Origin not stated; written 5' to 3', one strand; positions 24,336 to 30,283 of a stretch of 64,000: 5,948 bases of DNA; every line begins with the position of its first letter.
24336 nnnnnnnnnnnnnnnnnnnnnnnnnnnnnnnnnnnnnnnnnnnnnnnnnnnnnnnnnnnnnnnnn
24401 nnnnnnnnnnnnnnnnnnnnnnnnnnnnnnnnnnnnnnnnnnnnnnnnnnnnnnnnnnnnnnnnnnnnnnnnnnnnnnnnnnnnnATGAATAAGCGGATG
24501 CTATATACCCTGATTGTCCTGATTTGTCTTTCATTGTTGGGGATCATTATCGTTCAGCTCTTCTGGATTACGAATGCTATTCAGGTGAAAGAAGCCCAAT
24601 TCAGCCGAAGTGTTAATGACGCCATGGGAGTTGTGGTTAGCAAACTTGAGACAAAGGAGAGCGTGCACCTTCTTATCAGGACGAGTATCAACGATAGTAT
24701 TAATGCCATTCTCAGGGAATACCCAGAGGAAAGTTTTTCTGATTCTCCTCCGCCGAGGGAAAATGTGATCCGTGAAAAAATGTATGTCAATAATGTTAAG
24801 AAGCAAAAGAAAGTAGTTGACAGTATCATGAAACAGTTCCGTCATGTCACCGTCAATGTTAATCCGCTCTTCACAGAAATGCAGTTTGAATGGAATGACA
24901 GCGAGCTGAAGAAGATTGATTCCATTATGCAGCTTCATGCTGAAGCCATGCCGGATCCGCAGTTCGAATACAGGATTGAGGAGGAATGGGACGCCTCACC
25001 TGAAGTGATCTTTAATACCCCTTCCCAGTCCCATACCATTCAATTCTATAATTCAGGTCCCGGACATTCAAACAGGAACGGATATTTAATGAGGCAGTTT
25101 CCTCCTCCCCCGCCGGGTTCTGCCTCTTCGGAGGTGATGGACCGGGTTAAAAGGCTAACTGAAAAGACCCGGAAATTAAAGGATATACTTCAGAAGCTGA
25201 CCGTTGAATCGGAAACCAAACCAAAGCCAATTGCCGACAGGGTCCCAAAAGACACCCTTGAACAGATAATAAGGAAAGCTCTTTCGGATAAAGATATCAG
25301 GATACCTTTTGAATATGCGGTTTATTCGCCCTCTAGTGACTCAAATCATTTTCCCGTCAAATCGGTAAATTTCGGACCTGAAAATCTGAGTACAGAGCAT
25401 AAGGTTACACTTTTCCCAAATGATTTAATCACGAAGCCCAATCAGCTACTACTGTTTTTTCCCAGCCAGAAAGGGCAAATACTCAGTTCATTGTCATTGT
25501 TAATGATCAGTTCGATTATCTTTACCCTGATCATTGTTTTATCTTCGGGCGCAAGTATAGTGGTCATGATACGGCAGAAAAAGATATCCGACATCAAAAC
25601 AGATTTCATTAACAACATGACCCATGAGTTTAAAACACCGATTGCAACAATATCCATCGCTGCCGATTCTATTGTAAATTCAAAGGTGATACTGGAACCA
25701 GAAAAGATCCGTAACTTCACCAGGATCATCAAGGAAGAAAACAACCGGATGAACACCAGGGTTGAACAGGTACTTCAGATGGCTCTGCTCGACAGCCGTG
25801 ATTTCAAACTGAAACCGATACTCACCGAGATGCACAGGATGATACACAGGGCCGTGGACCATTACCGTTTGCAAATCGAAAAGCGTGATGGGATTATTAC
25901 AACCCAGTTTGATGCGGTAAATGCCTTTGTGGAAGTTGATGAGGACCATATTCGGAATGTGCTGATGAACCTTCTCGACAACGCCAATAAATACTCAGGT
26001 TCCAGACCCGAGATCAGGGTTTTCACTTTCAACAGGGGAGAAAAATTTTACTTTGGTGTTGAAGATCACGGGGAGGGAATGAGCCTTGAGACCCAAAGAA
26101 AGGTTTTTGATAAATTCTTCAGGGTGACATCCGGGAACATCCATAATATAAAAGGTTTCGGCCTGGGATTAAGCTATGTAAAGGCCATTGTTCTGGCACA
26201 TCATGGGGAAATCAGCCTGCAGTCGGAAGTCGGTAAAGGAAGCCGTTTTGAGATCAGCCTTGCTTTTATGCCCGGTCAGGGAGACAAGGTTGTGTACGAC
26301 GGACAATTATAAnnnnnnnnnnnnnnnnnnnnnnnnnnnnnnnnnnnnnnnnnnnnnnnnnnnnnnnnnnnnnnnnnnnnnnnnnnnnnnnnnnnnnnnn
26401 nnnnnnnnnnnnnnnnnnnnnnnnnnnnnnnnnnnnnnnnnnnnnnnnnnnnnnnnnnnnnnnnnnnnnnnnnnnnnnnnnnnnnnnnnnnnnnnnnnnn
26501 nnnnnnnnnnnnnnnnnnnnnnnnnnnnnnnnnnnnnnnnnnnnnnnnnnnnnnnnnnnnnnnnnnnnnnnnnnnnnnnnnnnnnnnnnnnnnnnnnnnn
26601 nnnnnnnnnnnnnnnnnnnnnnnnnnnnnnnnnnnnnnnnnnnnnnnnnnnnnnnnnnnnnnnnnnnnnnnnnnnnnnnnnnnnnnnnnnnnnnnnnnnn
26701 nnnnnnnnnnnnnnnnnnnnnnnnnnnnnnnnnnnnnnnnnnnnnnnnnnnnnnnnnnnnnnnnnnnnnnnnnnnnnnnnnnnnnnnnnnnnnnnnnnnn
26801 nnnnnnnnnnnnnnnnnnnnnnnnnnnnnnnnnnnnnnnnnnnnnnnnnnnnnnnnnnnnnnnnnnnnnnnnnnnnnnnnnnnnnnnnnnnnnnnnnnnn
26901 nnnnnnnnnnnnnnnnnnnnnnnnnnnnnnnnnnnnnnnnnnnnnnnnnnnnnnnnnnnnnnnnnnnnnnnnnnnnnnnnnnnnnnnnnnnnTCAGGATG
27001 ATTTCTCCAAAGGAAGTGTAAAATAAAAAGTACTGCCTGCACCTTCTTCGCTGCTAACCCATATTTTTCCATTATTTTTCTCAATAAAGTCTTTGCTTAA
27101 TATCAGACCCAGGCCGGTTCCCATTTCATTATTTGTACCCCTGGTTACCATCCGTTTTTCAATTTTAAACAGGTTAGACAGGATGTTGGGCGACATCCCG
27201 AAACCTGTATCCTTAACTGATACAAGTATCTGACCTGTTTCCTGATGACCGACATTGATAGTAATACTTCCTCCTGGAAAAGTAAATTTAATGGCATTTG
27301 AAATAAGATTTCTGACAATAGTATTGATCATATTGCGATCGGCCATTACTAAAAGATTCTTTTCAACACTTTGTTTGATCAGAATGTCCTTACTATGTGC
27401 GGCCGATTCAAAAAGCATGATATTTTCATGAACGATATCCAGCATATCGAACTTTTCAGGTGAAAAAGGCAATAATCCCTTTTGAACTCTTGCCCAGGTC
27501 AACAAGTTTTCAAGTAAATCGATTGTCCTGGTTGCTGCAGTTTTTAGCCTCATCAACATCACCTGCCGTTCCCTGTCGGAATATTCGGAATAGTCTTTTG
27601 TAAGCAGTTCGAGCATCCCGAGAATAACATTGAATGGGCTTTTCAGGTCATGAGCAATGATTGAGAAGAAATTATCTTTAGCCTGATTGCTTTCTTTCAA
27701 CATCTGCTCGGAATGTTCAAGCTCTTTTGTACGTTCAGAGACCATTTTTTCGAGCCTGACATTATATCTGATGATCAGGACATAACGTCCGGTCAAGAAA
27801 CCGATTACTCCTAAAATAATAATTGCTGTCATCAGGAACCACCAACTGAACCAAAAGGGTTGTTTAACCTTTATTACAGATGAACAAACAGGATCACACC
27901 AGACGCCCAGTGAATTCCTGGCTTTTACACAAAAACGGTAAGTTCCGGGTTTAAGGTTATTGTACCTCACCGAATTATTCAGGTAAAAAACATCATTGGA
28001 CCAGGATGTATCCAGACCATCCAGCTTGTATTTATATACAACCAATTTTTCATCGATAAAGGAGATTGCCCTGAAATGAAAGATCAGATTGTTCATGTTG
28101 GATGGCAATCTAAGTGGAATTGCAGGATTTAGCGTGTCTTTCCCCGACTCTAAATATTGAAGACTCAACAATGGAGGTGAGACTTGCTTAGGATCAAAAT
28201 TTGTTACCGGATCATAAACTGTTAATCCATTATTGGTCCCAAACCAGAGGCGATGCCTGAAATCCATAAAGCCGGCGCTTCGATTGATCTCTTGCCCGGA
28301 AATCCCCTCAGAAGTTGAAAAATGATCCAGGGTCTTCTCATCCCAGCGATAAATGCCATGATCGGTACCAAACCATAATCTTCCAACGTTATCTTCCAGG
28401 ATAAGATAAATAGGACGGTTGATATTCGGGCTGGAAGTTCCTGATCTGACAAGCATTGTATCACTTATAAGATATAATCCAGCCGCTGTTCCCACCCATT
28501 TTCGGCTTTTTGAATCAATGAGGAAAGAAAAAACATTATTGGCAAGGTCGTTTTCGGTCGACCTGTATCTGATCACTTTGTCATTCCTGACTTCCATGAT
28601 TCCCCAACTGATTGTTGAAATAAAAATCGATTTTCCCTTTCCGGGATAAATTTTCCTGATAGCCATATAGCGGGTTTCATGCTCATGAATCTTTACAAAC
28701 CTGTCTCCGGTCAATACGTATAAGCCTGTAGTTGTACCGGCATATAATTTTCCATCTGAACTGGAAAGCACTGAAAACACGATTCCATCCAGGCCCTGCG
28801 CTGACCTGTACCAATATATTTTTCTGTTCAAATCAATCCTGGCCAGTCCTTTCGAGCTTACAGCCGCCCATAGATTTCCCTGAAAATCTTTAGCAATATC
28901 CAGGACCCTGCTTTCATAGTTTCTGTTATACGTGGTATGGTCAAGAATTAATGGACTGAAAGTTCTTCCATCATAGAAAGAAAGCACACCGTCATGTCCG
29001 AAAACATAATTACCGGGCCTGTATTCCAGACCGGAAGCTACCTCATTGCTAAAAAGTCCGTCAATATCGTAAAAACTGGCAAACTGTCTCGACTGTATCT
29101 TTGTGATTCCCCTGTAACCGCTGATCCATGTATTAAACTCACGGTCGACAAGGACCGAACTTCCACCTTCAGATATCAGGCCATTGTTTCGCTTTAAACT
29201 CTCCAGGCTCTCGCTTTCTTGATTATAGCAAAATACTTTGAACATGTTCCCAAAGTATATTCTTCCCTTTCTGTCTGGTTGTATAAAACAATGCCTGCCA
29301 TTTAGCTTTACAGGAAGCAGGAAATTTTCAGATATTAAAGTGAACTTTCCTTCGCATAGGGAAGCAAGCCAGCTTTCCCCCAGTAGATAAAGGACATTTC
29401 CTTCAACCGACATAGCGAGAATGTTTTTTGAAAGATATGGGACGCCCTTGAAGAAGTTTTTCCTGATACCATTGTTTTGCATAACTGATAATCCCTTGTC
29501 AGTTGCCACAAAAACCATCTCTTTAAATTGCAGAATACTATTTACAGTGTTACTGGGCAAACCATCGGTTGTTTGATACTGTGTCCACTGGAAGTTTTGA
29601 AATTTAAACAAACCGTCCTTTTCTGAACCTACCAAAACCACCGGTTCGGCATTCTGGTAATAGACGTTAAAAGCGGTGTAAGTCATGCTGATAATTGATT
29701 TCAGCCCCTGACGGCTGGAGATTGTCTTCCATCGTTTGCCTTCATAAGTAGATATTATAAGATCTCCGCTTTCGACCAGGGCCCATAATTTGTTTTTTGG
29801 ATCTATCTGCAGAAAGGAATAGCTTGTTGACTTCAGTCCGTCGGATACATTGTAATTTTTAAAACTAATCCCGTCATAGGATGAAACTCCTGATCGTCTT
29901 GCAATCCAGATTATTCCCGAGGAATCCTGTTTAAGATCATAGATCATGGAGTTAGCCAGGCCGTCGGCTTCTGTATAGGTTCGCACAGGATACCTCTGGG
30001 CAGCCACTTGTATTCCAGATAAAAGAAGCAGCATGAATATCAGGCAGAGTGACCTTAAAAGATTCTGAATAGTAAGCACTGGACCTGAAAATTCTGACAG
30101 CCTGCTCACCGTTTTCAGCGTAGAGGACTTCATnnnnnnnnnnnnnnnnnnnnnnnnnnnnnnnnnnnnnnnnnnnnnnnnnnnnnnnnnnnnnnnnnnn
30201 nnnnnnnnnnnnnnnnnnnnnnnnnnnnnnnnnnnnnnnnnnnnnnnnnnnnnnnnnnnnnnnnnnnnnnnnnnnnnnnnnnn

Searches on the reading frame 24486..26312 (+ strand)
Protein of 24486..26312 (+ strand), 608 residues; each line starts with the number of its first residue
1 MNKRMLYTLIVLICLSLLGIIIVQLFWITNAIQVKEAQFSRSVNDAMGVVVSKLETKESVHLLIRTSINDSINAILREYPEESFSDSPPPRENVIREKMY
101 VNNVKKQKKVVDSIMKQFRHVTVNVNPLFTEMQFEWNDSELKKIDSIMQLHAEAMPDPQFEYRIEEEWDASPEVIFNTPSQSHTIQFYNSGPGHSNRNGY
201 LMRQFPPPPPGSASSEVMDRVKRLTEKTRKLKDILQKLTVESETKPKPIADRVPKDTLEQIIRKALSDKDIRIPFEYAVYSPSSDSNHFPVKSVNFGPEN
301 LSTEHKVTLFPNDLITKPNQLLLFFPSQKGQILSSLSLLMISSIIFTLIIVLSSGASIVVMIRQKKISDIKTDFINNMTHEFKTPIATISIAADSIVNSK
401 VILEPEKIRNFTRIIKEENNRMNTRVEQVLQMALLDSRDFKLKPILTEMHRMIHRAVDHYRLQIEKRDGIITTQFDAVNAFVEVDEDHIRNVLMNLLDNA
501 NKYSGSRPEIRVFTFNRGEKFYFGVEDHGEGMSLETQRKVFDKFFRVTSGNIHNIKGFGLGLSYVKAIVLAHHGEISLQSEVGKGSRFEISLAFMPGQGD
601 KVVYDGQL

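Call 44: search_protein_families(library=pfam, proteins=[window:24486-26312:+], max_evalue=0.00001)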
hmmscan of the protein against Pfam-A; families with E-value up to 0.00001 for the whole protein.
window:24486-26312:+ (608 aa): 2 families
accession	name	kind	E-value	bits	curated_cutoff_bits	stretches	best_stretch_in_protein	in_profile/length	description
PF02518.31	HATPase_c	-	5.5e-22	78.8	26.4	1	485-593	2-108/111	Histidine kinase-, DNA gyrase B-, and HSP90-like ATPase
PF00512.31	HisKA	-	8.9e-11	42.1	26.9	1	371-437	2-65/66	His Kinase A (phospho-acceptor) domain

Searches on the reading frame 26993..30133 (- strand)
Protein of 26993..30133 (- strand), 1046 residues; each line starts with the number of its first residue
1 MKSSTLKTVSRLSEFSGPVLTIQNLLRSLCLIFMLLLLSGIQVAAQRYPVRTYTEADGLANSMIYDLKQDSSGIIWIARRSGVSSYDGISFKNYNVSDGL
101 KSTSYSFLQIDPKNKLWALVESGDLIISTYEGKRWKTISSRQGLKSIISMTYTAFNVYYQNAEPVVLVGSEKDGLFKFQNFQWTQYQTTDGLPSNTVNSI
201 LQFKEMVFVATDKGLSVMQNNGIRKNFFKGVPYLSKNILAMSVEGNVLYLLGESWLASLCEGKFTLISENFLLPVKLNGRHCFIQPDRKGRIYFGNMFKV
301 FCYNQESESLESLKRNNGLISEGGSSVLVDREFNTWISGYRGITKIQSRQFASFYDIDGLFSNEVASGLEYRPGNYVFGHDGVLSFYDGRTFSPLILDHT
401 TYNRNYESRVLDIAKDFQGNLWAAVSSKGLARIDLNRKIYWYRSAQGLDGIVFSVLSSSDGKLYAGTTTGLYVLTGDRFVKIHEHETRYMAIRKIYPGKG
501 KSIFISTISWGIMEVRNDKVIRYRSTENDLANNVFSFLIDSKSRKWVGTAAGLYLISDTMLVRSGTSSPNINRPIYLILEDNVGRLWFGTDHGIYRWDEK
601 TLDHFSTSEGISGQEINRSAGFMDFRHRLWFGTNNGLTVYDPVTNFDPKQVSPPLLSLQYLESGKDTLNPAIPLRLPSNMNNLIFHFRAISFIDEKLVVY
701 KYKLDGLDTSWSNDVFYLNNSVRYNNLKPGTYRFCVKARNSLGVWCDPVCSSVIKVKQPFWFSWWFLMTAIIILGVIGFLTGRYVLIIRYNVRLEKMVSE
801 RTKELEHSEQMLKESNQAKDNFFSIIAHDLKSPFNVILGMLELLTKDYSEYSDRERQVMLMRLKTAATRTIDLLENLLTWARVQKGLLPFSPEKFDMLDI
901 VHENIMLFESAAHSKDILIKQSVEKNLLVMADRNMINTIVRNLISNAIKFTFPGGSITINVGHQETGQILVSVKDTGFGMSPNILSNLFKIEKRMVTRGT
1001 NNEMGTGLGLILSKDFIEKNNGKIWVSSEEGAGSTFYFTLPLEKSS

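Call 44: search_protein_families(library=pfam, proteins=[window:26993-30133:-], max_evalue=0.00001)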
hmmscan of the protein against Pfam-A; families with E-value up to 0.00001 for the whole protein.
window:26993-30133:- (1046 aa): 4 families
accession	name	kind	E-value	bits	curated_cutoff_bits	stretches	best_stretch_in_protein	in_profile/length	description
PF02518.31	HATPase_c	-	1.3e-23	83.9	26.4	1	932-1043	2-110/111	Histidine kinase-, DNA gyrase B-, and HSP90-like ATPase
PF07494.17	Reg_prop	-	1.8e-18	64.7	20.4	0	572-591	4-23/24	Two component regulator propeller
PF07495.19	Y_Y_Y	-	1.4e-12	47.7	26.6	1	694-756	4-64/65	Y_Y_Y domain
PF00512.31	HisKA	-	2.7e-10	40.6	26.9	1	818-885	1-65/66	His Kinase A (phospho-acceptor) domain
